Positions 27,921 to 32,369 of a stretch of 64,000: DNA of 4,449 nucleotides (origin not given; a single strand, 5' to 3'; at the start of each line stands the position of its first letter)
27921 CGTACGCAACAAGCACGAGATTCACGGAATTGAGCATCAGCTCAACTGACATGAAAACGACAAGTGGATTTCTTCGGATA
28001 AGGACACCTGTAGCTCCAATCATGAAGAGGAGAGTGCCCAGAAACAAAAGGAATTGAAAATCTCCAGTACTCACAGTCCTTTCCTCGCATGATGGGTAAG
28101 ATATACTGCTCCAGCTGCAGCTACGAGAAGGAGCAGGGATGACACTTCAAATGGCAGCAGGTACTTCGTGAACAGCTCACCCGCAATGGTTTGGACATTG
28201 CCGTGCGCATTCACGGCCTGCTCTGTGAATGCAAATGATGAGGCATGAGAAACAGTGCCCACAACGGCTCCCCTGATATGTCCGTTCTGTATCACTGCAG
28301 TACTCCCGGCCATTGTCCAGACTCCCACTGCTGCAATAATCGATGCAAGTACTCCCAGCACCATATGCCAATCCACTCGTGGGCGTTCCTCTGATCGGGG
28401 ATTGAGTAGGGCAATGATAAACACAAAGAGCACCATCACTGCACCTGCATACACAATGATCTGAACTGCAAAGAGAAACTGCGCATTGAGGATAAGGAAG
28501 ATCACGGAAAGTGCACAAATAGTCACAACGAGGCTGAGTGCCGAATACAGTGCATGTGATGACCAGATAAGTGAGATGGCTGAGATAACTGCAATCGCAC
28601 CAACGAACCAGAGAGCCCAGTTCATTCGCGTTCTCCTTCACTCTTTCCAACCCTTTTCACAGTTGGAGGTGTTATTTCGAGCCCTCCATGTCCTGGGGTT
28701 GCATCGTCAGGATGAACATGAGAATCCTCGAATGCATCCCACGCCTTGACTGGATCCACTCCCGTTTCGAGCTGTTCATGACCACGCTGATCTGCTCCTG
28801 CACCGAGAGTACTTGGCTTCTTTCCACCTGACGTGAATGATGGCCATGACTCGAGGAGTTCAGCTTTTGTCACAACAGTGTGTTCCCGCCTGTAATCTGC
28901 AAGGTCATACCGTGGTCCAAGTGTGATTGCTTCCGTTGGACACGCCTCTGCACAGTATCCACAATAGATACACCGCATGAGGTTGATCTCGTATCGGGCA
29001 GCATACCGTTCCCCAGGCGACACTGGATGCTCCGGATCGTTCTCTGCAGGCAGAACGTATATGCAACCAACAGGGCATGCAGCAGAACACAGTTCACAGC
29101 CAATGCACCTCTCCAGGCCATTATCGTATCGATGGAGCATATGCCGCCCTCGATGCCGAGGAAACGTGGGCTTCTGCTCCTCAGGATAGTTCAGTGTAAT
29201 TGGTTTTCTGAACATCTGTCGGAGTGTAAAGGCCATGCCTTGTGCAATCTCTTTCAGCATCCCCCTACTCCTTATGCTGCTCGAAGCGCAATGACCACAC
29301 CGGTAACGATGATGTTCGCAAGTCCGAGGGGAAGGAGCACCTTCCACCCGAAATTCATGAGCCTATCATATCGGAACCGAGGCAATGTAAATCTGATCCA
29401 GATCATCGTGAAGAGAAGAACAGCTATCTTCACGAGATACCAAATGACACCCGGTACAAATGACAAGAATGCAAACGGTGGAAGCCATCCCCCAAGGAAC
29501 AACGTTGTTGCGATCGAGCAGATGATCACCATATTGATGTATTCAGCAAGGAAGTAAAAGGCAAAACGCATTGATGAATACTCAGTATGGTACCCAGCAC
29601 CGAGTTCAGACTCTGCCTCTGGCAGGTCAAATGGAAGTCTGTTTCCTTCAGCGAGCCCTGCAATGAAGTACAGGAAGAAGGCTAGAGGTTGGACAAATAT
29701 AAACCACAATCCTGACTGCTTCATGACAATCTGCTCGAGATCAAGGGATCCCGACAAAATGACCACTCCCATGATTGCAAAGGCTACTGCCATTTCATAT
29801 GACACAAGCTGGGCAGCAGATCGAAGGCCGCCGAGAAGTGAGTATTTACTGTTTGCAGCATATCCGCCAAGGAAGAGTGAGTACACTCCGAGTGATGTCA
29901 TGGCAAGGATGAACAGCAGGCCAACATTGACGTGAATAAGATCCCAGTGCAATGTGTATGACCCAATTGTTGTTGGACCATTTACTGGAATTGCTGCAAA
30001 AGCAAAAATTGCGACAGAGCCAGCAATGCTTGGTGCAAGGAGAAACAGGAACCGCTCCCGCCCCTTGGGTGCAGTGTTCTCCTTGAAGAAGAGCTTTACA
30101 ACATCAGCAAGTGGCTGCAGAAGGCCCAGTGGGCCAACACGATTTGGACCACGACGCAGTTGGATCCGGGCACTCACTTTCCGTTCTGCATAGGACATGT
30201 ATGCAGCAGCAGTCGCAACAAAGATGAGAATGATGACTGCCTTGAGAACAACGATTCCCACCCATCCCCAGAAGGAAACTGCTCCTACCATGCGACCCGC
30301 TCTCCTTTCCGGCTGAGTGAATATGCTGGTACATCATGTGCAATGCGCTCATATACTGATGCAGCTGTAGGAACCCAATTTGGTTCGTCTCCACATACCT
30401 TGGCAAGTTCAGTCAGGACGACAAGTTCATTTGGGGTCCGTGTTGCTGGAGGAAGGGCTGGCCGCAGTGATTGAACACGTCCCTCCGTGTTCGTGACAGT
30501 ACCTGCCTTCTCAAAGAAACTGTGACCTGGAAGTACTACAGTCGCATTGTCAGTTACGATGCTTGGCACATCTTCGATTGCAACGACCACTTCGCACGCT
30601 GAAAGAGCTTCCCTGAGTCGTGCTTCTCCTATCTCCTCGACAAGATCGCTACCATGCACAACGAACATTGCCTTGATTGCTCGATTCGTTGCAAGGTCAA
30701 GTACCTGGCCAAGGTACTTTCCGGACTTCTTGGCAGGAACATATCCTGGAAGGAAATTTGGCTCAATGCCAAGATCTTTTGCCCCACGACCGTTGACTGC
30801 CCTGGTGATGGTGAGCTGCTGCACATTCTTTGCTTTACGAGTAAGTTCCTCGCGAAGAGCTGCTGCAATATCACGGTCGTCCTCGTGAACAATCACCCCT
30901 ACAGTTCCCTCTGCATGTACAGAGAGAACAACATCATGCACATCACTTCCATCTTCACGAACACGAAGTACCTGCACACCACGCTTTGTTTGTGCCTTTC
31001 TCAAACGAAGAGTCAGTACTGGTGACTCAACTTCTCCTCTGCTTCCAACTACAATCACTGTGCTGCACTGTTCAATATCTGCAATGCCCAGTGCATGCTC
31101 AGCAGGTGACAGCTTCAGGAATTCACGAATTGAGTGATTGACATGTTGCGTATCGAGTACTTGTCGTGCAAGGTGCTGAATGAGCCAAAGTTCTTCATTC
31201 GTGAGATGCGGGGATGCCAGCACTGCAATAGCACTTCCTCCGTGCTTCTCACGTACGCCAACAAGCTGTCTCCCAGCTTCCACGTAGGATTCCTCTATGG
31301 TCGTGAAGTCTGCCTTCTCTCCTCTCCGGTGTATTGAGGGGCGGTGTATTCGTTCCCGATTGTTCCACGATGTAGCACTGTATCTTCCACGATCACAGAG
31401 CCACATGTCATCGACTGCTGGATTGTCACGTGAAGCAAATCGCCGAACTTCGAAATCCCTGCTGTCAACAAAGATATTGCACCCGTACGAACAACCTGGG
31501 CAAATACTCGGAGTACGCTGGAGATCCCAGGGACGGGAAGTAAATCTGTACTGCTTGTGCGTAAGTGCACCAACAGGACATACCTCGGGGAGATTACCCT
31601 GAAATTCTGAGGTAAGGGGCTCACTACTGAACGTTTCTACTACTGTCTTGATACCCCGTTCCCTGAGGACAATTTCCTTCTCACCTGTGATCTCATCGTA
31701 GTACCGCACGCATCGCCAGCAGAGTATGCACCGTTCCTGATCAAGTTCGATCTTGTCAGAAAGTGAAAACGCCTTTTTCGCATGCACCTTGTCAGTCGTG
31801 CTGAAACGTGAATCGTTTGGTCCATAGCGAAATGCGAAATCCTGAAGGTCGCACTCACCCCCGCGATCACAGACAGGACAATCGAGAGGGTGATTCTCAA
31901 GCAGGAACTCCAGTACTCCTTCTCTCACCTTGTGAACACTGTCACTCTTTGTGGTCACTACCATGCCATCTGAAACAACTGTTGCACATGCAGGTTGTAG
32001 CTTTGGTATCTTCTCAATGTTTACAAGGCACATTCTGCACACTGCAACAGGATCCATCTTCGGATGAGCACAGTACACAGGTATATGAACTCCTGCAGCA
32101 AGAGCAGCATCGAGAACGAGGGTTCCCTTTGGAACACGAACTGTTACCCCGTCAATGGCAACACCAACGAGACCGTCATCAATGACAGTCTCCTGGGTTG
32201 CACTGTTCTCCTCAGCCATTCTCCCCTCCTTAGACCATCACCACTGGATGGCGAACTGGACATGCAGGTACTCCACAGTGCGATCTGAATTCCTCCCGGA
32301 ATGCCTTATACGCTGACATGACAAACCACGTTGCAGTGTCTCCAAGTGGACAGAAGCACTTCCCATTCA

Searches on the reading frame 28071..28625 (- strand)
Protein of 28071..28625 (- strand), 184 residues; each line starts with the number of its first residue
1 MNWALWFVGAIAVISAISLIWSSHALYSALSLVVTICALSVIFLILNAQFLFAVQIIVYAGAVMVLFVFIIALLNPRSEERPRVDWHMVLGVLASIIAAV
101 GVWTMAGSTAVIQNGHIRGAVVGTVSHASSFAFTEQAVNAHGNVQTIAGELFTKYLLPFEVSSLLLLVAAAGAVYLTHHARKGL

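Call 7: search_protein_families(library=pfam, proteins=[window:28071-28625:-], max_evalue=0.01)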
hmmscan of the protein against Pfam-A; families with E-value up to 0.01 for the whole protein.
window:28071-28625:- (184 aa): 1 family
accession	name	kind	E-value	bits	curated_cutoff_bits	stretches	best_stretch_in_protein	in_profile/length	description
PF00499.25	Oxidored_q3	-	1.1e-34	119.7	33.2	1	15-176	1-146/146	NADH-ubiquinone/plastoquinone oxidoreductase chain 6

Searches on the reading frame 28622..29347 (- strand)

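Call 7: search_protein_families(library=pfam, proteins=[window:28622-29347:-], max_evalue=0.01)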
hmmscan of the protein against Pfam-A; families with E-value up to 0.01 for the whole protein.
window:28622-29347:- (241 aa): 12 families
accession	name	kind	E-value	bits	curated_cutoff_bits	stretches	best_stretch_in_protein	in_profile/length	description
PF00037.32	Fer4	-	4.6e-13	48.8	21.1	2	119-142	1-24/24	4Fe-4S binding domain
PF12838.12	Fer4_7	-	2.1e-11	44.5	27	1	80-140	1-52/52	4Fe-4S dicluster domain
PF13187.11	Fer4_9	-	1e-08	35.5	27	2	124-141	35-52/52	4Fe-4S dicluster domain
PF13183.11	Fer4_8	-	1.1e-08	36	27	2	124-150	3-29/68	4Fe-4S dicluster domain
PF13237.11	Fer4_10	-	1.2e-08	35.2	25.5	1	78-137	6-53/53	4Fe-4S dicluster domain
PF13484.11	Fer4_16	-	4.5e-08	34.2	30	1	125-153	1-30/66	4Fe-4S double cluster binding domain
PF14697.11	Fer4_21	-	5.9e-08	33.2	35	2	79-97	39-58/59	4Fe-4S dicluster domain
PF12797.12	Fer4_2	-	2.6e-07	30.6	24.5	2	78-93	7-22/22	4Fe-4S binding domain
PF12837.12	Fer4_6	-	0.0002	21.6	25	1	125-141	8-24/24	4Fe-4S binding domain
PF13746.11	Fer4_18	-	0.00028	21.5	27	0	124-139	59-74/114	4Fe-4S dicluster domain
PF13534.11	Fer4_17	-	0.0019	19.1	22.2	0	80-139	1-59/61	4Fe-4S dicluster domain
PF12800.12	Fer4_4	-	0.0025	18.5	24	1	79-94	2-17/17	4Fe-4S binding domain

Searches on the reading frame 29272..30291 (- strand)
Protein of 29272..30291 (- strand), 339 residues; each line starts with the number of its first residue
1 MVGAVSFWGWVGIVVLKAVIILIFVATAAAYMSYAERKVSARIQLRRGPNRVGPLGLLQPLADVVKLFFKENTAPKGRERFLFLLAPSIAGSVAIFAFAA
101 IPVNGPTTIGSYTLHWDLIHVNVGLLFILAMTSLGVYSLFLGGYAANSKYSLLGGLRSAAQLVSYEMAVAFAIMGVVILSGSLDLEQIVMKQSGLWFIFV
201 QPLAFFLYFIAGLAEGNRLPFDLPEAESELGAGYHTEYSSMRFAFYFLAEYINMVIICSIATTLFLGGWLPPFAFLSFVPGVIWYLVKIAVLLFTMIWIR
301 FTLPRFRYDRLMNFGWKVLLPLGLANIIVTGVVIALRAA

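Call 7: search_protein_families(library=pfam, proteins=[window:29272-30291:-], max_evalue=0.01)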
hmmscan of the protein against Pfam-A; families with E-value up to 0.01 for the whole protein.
window:29272-30291:- (339 aa): 1 family
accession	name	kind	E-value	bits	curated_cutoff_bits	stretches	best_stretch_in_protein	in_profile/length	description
PF00146.26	NADHdh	-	1.3e-119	399.4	27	1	17-330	2-297/298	NADH dehydrogenase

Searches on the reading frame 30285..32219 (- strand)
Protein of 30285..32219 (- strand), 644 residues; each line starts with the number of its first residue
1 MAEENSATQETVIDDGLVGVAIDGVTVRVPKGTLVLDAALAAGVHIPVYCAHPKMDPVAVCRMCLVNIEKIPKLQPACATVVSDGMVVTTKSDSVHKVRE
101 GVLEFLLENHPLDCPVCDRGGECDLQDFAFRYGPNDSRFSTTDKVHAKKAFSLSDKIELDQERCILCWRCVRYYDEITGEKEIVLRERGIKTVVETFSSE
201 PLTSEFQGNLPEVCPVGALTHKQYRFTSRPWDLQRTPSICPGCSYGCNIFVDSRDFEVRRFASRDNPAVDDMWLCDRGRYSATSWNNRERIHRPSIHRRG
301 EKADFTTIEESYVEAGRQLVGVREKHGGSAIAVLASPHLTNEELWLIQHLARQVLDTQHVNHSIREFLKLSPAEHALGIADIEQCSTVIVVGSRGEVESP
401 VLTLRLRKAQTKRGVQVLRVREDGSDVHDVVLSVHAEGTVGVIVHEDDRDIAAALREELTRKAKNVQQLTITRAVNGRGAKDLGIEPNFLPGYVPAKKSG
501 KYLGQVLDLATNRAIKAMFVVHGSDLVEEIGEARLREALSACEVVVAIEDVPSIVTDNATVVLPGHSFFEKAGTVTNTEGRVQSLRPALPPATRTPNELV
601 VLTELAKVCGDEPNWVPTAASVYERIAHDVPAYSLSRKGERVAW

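Call 7: search_protein_families(library=pfam, proteins=[window:30285-32219:-], max_evalue=0.01)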
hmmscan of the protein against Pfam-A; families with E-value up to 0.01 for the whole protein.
window:30285-32219:- (644 aa): 7 families
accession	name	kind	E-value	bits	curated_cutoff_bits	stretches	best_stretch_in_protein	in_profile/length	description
PF22117.2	Fer4_Nqo3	-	3.4e-21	75.6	27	1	156-220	3-67/67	NADH-quinone oxidoreductase subunit 3, ferredoxin-like domain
PF13510.11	Fer2_4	-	5.1e-19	68.5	22.8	1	18-92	4-81/82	2Fe-2S iron-sulfur cluster binding domain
PF00384.28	Molybdopterin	-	8.3e-19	68.2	24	2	505-607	249-352/353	Molybdopterin oxidoreductase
PF10588.14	NADH-G_4Fe-4S_3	-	2.2e-18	65.9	27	1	99-138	1-40/40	NADH-ubiquinone oxidoreductase-G iron-sulfur binding region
PF04879.21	Molybdop_Fe4S4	-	3.6e-07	30.5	22.7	1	234-285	2-53/55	Molybdopterin oxidoreductase Fe4S4 domain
PF00111.32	Fer2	-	1e-06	29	21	1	24-70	7-49/77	2Fe-2S iron-sulfur cluster binding domain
PF22151.2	Fer4_NDSU1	-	2.2e-05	24.3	23.8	1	244-281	12-49/51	NADH-ubiquinone oxidoreductase NDSU1/NuoG-like, 4Fe-4S domain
